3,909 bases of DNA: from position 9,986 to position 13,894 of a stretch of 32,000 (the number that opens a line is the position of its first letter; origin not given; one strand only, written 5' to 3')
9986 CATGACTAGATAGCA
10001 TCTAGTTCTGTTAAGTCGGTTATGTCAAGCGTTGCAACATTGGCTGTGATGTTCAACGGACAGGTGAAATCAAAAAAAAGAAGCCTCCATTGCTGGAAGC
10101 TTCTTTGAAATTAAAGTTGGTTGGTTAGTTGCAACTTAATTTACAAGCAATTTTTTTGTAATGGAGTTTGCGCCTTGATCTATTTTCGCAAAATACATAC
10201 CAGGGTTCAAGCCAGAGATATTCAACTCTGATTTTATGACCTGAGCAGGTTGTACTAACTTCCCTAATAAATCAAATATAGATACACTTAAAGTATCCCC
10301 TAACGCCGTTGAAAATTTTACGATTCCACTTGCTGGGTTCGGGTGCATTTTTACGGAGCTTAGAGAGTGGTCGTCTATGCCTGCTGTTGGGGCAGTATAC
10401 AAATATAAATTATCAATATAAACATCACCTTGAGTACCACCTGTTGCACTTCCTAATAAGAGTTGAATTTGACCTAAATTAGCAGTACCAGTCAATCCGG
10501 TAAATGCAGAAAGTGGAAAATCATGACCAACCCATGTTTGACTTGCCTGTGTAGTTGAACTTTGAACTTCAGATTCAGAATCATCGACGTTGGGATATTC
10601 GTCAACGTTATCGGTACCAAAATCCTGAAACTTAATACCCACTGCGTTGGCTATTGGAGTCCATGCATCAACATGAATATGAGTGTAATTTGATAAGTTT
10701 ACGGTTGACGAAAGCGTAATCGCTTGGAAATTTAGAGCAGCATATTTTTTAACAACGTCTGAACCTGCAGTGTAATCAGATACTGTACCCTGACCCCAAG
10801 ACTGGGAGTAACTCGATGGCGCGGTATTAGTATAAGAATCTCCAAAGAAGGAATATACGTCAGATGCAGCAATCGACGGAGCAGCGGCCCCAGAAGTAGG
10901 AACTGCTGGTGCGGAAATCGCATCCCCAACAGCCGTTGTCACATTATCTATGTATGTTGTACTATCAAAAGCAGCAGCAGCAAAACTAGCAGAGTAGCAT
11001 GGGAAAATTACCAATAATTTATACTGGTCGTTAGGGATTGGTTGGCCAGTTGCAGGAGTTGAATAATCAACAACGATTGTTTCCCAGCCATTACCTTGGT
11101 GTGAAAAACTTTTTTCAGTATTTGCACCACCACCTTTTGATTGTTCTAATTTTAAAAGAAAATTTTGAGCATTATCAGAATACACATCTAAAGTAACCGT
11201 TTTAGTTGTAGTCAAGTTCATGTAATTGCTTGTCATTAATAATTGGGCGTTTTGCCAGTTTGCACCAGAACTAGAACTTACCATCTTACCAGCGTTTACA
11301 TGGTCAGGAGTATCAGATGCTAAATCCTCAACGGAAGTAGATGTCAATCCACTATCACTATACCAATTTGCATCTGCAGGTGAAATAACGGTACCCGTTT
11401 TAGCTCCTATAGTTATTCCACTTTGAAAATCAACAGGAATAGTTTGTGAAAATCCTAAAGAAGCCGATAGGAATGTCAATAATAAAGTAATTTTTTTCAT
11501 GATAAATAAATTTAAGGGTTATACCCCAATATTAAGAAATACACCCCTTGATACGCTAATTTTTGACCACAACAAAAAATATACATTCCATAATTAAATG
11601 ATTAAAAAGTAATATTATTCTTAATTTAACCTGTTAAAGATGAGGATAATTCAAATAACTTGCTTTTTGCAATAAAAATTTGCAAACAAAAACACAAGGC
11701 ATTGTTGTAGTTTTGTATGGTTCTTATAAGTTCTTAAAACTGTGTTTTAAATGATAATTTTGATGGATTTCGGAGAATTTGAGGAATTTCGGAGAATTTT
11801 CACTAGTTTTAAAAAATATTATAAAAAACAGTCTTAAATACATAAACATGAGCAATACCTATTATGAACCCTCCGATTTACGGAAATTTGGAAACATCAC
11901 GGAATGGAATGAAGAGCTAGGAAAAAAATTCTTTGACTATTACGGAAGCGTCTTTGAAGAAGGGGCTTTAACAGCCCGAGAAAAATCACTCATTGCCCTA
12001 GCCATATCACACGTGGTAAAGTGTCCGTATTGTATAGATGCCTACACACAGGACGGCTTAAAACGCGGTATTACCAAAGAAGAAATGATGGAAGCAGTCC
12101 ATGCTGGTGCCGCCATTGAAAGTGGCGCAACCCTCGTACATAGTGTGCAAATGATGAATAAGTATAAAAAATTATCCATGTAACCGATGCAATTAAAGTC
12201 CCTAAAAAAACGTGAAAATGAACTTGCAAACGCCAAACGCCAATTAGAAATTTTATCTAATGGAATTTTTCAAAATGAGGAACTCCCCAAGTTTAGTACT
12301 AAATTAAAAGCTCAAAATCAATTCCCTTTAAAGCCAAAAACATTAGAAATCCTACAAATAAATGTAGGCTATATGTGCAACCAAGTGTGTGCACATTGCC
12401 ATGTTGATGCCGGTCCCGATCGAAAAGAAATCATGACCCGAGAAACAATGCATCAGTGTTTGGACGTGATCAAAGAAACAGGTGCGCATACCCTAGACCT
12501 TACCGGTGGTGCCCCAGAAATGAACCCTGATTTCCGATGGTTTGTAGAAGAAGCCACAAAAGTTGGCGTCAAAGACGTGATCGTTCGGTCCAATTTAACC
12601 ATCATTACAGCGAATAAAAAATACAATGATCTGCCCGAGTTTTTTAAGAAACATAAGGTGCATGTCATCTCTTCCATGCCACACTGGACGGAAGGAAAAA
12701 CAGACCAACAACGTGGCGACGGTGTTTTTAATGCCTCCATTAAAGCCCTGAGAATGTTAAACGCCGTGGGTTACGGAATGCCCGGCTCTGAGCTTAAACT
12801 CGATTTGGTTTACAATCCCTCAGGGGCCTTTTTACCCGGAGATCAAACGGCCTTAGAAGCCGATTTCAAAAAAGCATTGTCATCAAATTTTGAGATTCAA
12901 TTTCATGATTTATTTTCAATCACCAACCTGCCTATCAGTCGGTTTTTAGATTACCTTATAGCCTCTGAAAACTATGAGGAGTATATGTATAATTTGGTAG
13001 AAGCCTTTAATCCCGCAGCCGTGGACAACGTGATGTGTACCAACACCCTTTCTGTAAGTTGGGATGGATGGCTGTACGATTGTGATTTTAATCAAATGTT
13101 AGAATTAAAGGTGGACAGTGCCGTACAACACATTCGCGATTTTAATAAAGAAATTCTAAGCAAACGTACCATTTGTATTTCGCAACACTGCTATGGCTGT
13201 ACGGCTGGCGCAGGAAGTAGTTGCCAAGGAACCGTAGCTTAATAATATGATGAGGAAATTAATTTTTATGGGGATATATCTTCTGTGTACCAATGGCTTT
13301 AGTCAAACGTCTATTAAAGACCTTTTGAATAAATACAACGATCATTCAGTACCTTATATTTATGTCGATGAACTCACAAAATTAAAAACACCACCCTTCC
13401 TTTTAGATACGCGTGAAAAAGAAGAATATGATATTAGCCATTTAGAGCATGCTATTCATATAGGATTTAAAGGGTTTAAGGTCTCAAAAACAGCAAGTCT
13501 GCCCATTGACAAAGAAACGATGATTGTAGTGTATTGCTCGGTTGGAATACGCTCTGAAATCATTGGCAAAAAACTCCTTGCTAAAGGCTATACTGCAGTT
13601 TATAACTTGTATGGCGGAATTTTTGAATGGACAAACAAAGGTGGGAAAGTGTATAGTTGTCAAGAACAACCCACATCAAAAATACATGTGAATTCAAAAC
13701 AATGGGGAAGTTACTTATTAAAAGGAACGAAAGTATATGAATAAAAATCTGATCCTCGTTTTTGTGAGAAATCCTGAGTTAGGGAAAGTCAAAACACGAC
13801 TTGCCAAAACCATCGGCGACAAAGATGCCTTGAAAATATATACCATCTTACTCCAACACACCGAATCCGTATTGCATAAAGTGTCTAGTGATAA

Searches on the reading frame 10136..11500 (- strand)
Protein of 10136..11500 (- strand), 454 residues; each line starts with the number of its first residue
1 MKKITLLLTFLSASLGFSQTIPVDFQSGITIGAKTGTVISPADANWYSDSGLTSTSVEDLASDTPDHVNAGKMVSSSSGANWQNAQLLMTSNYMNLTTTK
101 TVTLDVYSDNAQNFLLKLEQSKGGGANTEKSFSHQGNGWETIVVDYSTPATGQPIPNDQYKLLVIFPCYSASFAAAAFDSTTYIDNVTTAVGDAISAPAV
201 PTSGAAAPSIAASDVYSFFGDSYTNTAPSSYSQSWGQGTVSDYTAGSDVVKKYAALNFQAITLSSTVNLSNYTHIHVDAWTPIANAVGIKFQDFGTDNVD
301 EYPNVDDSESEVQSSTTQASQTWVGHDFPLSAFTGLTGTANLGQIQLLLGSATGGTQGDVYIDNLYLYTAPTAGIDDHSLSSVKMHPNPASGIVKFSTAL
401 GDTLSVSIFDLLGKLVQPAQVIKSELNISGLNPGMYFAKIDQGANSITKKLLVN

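Call 22: search_protein_families(library=pfam, proteins=[window:10136-11500:-], max_evalue=0.001)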
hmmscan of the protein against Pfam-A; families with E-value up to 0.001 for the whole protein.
window:10136-11500:- (454 aa): 1 family
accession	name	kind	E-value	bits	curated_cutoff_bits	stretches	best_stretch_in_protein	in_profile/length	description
PF18962.6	Por_Secre_tail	-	2.6e-13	50.5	27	1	386-453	2-75/75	Secretion system C-terminal sorting domain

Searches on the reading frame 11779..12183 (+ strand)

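Call 22: search_protein_families(library=pfam, proteins=[window:11779-12183:+], max_evalue=0.001)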
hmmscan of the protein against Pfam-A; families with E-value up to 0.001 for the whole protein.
window:11779-12183:+ (134 aa): 1 family
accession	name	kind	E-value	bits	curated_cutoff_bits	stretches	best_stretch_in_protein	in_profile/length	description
PF02627.25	CMD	-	4.6e-17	62.2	23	1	46-125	2-81/84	Carboxymuconolactone decarboxylase family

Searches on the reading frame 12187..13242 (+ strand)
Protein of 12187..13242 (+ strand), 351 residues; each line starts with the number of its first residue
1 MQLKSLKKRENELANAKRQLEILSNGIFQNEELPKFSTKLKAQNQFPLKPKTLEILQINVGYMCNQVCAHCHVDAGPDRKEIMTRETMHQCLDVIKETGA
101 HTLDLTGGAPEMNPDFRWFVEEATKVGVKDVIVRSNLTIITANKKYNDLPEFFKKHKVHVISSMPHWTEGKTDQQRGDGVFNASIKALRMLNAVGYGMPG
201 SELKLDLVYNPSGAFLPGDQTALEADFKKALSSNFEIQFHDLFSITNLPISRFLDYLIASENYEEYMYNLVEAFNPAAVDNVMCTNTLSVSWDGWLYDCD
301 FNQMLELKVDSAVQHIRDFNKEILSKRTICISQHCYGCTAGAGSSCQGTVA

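Call 22: search_protein_families(library=pfam, proteins=[window:12187-13242:+], max_evalue=0.001)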
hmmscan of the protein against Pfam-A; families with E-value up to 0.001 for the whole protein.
window:12187-13242:+ (351 aa): 2 families
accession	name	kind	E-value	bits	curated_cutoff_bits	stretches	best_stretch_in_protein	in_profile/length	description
PF12345.13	DUF3641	-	1.2e-54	184.4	24.9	1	216-349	1-134/134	Protein of unknown function (DUF3641)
PF04055.27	Radical_SAM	-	2.3e-07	31.6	29.5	1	58-195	1-140/166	Radical SAM superfamily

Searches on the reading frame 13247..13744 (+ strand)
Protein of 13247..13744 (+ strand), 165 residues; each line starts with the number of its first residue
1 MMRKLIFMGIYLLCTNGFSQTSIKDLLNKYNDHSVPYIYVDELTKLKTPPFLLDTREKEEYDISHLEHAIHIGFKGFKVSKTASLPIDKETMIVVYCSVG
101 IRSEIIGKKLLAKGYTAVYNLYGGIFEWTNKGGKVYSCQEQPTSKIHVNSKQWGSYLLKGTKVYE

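Call 22: search_protein_families(library=pfam, proteins=[window:13247-13744:+], max_evalue=0.001)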
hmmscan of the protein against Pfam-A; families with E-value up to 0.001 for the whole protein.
window:13247-13744:+ (165 aa): 1 family
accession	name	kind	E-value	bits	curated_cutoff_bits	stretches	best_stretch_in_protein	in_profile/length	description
PF00581.25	Rhodanese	-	8.5e-17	61.9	22.2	1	46-130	8-101/102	Rhodanese-like domain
